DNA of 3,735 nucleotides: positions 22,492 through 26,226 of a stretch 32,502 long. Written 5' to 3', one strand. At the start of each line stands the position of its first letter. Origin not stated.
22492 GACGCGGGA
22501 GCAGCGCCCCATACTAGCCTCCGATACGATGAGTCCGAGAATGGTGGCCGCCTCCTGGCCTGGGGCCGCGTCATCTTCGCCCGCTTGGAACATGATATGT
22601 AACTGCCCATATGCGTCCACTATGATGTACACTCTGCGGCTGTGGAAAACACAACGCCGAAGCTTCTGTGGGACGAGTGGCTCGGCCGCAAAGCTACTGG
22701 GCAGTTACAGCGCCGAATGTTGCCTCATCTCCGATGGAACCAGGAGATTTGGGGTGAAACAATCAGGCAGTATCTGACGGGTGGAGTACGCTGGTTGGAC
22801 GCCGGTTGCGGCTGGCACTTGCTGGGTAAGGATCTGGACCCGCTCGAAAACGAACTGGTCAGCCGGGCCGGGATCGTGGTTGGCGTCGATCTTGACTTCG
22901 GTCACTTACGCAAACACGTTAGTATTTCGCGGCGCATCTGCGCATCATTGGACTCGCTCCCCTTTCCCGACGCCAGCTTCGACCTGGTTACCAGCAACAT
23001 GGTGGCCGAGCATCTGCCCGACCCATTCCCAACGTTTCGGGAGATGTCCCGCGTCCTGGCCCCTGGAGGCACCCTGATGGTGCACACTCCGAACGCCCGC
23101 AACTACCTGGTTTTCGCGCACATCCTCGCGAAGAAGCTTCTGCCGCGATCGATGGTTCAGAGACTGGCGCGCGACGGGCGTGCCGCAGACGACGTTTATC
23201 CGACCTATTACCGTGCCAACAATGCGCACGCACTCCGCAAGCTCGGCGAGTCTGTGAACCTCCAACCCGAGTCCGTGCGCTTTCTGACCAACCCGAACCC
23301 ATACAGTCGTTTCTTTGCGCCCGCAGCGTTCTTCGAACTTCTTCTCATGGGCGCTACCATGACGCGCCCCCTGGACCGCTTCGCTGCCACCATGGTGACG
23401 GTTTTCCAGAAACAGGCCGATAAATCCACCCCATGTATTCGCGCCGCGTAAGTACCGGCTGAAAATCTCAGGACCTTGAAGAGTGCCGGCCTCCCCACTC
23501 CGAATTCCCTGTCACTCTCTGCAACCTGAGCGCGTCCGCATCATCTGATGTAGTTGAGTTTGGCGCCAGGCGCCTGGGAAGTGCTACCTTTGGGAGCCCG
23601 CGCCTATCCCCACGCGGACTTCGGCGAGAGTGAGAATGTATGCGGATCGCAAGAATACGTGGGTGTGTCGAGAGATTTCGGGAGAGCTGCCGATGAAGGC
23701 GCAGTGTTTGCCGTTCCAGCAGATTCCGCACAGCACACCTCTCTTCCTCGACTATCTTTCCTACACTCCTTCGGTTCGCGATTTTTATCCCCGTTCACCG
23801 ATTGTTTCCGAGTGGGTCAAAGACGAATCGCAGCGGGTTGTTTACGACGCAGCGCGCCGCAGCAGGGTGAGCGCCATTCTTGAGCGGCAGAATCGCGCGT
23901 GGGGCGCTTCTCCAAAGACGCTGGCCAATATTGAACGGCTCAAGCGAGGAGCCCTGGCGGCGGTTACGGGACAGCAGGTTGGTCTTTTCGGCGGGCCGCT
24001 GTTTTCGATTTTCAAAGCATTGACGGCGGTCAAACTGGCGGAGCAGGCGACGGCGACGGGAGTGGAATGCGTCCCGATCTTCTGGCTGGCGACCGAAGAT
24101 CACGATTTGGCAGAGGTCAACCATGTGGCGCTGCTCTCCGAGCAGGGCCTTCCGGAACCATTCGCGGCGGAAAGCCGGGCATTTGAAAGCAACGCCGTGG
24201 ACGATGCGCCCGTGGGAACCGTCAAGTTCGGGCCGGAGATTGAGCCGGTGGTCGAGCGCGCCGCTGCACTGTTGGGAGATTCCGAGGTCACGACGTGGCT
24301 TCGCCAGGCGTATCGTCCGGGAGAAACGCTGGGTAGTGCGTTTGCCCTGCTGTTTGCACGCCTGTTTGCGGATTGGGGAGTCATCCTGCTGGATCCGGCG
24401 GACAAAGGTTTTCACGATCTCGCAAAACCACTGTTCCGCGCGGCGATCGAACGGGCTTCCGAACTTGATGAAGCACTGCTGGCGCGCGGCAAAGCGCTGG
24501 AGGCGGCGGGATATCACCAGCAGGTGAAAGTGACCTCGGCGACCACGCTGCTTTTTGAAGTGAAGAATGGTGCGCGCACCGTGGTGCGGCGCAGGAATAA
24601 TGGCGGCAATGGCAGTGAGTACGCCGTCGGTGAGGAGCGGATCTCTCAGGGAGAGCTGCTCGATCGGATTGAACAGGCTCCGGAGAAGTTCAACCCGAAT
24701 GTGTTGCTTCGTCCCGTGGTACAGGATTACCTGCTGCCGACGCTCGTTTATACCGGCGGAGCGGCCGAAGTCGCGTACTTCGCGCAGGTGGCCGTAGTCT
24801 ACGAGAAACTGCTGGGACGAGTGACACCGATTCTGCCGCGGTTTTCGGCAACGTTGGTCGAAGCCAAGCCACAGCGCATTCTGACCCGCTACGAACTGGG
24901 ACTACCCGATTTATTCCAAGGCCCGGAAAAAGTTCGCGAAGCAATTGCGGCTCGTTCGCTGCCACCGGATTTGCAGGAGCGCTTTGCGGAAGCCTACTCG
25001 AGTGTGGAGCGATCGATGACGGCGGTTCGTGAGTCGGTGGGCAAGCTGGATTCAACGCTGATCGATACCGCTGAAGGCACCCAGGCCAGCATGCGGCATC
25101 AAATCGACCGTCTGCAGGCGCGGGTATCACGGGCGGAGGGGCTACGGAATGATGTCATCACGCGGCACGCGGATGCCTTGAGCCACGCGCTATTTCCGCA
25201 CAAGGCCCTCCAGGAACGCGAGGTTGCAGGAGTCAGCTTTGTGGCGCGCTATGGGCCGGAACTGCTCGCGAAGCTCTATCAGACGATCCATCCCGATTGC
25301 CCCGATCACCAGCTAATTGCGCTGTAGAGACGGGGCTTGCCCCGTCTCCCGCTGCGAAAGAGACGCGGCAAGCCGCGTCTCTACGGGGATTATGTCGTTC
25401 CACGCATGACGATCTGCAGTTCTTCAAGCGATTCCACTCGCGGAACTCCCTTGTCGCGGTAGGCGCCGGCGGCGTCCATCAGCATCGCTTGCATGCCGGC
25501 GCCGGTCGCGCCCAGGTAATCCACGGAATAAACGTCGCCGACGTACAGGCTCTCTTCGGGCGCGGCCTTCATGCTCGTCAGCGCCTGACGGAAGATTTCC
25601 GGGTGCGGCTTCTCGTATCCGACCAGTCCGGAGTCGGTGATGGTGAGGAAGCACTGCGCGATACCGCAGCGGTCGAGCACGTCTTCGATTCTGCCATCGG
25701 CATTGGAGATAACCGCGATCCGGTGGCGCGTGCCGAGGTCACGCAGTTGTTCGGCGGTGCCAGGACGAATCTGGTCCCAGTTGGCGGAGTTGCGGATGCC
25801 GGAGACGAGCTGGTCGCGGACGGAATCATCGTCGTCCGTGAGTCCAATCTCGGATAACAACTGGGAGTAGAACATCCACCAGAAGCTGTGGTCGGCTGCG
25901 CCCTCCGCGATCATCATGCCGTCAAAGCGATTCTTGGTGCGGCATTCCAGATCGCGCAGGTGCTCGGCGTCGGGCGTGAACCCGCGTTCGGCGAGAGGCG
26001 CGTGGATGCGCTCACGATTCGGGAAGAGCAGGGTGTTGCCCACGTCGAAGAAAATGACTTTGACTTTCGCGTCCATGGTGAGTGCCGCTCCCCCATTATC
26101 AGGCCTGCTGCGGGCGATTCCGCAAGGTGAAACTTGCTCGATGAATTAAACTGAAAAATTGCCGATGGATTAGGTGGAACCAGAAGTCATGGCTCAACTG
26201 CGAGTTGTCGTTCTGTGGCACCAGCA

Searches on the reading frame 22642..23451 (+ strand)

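Call 25: search_protein_families(library=pfam, proteins=[window:22642-23451:+], max_evalue=0.001)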
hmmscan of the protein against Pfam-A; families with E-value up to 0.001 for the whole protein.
window:22642-23451:+ (269 aa): 6 families
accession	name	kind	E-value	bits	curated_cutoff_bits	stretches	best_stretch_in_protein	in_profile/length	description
PF08241.18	Methyltransf_11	-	2.6e-17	63.6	21.2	1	52-146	1-94/95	Methyltransferase domain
PF13489.12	Methyltransf_23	-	1.5e-12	48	27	1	47-208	22-160/164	Methyltransferase domain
PF13649.12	Methyltransf_25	-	1.4e-10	42.2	27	1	52-143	2-97/97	Methyltransferase domain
PF13847.12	Methyltransf_31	-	3.6e-10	40.1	27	1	79-162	31-123/145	Methyltransferase domain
PF08242.18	Methyltransf_12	-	3.2e-08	34.6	30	1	52-145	1-98/98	Methyltransferase domain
PF01209.24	Ubie_methyltran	-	3.5e-05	23.7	20.1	1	99-147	103-151/233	ubiE/COQ5 methyltransferase family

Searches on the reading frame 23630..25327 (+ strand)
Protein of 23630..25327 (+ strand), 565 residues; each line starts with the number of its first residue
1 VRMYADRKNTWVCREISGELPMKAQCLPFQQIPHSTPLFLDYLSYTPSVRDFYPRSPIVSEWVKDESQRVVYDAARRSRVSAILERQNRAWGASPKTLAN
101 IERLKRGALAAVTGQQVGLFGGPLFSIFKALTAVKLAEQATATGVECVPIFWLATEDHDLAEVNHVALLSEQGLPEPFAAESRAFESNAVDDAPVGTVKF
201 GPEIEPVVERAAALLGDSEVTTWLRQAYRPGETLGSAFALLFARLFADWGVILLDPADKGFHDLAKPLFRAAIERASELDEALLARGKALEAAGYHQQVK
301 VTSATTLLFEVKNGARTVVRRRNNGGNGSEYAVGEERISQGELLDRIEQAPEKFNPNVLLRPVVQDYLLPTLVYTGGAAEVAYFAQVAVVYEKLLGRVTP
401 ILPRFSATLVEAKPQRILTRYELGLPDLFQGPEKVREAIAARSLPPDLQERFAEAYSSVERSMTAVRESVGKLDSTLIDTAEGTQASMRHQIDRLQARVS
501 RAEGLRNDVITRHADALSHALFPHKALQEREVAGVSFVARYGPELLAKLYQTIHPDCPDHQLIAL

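Call 25: search_protein_families(library=pfam, proteins=[window:23630-25327:+], max_evalue=0.001)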
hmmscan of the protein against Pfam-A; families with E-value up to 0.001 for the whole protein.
window:23630-25327:+ (565 aa): 2 families
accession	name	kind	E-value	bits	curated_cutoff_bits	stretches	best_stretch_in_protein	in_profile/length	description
PF10079.15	Rossmann-like_BshC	-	1.9e-82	278.1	27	1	22-404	1-379/380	Bacillithiol biosynthesis BshC, N-terminal Rossmann-like domain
PF24850.1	CC_BshC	-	3.6e-24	85.9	27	1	407-564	1-158/159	Bacillithiol biosynthesis BshC, C-terminal coiled-coil domain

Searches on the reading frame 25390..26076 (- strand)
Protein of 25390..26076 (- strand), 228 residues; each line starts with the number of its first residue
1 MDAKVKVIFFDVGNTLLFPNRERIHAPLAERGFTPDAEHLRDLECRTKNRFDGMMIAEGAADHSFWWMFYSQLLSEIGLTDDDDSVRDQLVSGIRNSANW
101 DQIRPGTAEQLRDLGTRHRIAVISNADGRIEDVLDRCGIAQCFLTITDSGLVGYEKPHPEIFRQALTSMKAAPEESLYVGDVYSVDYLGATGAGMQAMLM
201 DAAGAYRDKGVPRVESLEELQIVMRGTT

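Call 25: search_protein_families(library=pfam, proteins=[window:25390-26076:-], max_evalue=0.001)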
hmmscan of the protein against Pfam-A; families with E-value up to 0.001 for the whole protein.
window:25390-26076:- (228 aa): 3 families
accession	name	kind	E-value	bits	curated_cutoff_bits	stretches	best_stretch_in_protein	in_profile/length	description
PF00702.32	Hydrolase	-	4.5e-14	53.7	26.4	1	5-194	1-191/191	haloacid dehalogenase-like hydrolase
PF13419.12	HAD_2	-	5.6e-12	46.6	23.8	1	103-198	80-176/178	Haloacid dehalogenase-like hydrolase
PF13242.12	Hydrolase_like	-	1.7e-08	34.7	22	1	155-201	3-49/75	HAD-hyrolase-like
